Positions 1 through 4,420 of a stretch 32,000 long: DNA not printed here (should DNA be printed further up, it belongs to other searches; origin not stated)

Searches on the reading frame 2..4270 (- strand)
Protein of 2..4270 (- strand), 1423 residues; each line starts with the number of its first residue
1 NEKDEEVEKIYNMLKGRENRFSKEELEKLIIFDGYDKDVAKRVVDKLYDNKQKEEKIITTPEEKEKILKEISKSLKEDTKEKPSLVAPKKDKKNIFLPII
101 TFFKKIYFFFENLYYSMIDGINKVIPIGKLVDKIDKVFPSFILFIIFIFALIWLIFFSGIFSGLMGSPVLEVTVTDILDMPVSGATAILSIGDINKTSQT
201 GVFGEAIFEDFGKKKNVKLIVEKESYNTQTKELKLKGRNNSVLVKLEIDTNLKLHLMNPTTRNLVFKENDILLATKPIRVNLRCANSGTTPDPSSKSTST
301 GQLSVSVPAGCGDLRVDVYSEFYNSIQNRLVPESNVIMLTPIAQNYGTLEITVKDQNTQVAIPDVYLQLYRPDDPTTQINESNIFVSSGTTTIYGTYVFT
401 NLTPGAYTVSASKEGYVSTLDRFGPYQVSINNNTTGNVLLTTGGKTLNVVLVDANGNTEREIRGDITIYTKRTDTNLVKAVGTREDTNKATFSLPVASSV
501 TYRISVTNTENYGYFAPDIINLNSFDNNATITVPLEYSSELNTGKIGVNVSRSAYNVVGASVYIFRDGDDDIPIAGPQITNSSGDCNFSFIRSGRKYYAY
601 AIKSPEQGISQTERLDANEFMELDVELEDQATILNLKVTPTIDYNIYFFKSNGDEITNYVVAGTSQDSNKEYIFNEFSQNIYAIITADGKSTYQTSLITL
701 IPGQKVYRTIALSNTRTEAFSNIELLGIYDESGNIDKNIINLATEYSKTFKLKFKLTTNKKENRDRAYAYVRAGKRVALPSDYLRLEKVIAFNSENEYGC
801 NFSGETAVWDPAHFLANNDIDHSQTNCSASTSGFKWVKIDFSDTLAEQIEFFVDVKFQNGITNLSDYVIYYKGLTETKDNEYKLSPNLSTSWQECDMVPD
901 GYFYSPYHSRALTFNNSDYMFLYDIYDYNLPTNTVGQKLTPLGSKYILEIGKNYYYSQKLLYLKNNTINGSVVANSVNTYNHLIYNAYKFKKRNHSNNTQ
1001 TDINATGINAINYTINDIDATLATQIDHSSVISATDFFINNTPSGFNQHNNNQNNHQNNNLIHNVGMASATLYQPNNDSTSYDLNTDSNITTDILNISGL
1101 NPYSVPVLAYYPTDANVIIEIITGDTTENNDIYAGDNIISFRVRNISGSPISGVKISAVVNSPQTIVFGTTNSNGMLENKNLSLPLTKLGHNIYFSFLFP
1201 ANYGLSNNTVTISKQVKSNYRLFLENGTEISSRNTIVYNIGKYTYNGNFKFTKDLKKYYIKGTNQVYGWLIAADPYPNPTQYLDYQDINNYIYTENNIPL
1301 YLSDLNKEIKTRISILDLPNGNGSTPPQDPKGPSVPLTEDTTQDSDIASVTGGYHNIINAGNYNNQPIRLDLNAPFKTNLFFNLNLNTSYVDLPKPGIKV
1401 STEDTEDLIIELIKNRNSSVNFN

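Call 37: search_protein_families(library=pfam, proteins=[window:2-4270:-], max_evalue=0.1)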
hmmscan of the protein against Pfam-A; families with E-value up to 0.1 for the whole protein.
window:2-4270:- (1423 aa): 4 families
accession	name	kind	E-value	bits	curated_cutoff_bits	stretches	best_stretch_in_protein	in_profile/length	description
PF13620.12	CarboxypepD_reg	-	4.3e-11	43.4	32.3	1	349-420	2-63/82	Carboxypeptidase regulatory-like domain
PF17802.7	SpaA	-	6.2e-05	23.5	23.1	1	347-437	1-84/91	Prealbumin-like fold domain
PF17210.9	SdrD_B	-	0.0015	19.2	29.7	1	362-424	24-78/112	SdrD B-like domain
PF11974.14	bMG3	-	0.04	14.3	34.9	0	1144-1182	20-59/103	Bacterial alpha-2-macroglobulin MG3 domain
